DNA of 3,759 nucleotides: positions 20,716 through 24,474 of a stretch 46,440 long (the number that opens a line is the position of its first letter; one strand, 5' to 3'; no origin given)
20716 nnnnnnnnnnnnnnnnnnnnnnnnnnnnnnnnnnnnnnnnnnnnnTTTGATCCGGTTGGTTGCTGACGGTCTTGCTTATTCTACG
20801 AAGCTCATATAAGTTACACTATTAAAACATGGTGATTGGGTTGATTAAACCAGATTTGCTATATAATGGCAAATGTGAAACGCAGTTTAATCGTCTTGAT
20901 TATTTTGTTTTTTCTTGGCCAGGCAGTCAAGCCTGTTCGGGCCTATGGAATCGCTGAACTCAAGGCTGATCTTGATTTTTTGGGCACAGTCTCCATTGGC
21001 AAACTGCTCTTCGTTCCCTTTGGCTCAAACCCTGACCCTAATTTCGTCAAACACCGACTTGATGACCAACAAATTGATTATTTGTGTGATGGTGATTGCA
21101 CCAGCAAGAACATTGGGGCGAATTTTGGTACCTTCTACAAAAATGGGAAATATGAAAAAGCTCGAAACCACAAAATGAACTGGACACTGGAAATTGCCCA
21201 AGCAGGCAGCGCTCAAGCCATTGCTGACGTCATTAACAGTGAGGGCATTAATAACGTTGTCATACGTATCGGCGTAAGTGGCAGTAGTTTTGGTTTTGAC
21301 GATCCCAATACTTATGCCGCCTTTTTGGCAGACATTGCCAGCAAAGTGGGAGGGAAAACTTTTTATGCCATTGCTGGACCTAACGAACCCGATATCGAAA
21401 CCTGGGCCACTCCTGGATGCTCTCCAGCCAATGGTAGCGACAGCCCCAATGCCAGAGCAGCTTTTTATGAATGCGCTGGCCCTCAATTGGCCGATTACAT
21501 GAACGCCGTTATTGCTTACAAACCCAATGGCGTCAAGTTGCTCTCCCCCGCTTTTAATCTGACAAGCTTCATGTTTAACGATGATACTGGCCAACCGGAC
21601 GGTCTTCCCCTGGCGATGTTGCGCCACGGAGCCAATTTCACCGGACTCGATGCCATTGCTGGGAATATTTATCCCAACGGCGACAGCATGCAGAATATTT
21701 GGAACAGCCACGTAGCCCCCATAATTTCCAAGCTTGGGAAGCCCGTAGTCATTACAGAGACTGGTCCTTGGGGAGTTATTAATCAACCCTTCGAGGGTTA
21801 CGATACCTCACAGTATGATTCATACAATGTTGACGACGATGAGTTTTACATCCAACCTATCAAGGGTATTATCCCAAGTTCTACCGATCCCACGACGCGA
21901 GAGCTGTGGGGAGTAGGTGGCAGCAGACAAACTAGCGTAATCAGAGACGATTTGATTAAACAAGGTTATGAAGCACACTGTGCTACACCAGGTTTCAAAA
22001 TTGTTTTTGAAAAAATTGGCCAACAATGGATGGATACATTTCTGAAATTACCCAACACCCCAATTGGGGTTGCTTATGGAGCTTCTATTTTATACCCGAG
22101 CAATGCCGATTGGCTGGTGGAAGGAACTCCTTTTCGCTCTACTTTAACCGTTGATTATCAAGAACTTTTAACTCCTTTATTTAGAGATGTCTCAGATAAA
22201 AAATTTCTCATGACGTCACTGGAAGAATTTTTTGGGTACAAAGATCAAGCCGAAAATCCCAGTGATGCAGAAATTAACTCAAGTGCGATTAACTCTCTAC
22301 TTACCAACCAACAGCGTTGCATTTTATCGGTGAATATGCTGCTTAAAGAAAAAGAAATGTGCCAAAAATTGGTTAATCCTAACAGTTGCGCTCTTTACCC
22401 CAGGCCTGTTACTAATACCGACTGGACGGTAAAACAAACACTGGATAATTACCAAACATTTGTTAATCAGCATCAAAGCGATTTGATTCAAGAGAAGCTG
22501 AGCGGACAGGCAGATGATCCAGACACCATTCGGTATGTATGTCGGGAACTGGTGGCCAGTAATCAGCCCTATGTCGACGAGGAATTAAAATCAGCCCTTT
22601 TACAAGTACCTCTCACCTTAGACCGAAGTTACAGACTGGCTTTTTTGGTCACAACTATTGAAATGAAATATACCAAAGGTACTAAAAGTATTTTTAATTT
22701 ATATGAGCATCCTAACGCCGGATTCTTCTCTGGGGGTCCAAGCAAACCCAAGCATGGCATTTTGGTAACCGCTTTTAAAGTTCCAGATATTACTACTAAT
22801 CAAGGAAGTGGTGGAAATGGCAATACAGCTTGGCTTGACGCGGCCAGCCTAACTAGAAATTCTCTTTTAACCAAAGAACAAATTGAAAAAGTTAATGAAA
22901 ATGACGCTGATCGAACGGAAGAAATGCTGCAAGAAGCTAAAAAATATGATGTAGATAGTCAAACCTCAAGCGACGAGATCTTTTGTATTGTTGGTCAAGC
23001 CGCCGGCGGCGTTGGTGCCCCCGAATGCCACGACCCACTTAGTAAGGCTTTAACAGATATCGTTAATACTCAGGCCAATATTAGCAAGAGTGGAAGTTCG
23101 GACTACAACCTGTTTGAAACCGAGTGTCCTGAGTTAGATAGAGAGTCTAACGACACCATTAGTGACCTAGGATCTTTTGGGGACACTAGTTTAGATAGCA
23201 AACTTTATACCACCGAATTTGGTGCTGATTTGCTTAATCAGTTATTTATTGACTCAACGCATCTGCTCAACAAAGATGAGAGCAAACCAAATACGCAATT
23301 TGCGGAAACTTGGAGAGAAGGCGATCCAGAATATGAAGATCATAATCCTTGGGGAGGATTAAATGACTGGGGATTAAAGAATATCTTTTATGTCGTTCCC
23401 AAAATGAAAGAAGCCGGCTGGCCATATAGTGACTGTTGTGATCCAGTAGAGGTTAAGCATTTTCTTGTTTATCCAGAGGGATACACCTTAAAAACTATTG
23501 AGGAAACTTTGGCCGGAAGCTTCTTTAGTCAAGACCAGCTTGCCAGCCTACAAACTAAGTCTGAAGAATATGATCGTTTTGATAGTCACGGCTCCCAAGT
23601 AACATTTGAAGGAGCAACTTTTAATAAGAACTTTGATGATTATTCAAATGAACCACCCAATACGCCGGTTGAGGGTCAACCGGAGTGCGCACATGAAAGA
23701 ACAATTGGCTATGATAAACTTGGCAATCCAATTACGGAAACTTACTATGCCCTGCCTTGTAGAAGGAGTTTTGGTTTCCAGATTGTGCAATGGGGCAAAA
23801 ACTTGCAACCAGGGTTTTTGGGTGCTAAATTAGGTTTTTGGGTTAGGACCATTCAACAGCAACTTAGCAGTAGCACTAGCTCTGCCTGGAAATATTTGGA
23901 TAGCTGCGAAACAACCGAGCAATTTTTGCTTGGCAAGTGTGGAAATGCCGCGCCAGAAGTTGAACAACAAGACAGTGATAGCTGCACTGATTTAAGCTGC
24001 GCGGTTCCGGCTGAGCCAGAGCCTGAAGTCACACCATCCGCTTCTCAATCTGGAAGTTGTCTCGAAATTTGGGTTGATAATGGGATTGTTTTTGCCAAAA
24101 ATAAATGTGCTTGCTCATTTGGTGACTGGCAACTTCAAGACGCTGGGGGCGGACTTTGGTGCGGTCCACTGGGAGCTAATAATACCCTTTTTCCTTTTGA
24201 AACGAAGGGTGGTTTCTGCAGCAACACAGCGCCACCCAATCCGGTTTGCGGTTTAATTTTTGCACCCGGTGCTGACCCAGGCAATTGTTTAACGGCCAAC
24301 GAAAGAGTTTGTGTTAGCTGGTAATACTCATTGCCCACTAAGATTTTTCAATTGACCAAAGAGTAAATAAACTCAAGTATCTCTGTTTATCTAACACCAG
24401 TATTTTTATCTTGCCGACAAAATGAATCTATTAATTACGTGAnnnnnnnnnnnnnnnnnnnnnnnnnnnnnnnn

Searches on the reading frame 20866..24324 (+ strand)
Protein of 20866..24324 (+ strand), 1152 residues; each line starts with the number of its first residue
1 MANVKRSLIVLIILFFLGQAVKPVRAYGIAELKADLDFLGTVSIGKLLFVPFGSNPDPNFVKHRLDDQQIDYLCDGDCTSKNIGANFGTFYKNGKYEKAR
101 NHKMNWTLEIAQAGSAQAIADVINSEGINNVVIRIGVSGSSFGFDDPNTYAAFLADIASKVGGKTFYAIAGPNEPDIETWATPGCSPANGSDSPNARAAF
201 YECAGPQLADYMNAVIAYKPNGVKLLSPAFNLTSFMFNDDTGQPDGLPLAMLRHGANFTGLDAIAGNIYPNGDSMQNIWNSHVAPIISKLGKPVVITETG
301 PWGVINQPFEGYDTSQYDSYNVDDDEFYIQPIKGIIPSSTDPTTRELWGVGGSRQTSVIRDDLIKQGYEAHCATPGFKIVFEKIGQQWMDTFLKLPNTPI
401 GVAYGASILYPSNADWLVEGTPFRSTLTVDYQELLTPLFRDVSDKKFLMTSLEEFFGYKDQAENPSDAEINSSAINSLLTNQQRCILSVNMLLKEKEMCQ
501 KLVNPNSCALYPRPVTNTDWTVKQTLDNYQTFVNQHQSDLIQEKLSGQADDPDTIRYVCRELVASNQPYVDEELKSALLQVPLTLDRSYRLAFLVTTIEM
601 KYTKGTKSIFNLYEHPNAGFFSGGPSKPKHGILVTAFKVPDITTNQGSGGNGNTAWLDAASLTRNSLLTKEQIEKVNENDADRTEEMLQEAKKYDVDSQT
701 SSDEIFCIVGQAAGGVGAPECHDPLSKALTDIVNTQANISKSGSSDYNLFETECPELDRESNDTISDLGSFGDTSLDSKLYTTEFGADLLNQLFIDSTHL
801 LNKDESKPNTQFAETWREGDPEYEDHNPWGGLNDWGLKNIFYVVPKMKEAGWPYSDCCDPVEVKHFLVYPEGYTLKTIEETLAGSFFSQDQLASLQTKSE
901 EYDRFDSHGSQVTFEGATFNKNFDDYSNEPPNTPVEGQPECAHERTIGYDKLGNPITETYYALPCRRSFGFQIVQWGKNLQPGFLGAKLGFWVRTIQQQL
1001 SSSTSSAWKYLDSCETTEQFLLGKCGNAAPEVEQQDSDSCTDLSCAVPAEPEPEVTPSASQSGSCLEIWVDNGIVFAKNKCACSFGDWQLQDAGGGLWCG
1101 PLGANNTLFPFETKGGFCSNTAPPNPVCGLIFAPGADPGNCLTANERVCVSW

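Call 6: search_protein_families(library=pfam, proteins=[window:20866-24324:+], max_evalue=0.01)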
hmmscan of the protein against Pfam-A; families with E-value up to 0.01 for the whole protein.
window:20866-24324:+ (1152 aa): 0 families

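Call 22: search_protein_families(library=ncbifam, proteins=[window:20866-24324:+], max_evalue=1)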
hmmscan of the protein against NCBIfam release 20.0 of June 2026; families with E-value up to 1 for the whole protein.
window:20866-24324:+ (1152 aa): 0 families

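Call 82: search_solved_structures(query=window:20866-24324:+, max_evalue=1)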
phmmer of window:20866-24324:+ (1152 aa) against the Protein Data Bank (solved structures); distinct sequences matched with E-value up to 1: 0.

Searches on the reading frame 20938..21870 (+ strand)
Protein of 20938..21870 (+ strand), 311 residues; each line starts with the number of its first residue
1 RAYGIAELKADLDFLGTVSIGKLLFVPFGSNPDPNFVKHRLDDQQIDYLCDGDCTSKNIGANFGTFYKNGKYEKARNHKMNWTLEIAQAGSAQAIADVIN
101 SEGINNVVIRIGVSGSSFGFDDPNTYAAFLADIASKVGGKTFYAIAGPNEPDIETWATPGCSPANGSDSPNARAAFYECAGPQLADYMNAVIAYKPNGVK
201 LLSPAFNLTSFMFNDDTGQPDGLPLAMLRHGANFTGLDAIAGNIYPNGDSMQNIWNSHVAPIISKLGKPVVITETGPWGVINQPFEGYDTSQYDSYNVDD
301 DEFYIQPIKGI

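Call 89: search_solved_structures(query=window:20938-21870:+, max_evalue=10)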
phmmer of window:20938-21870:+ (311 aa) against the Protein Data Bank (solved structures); distinct sequences matched with E-value up to 10: 0.

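Call 91: search_protein_families(library=pfam, proteins=[window:20938-21870:+], max_evalue=10)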
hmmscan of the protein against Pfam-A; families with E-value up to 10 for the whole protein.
window:20938-21870:+ (311 aa): 0 families
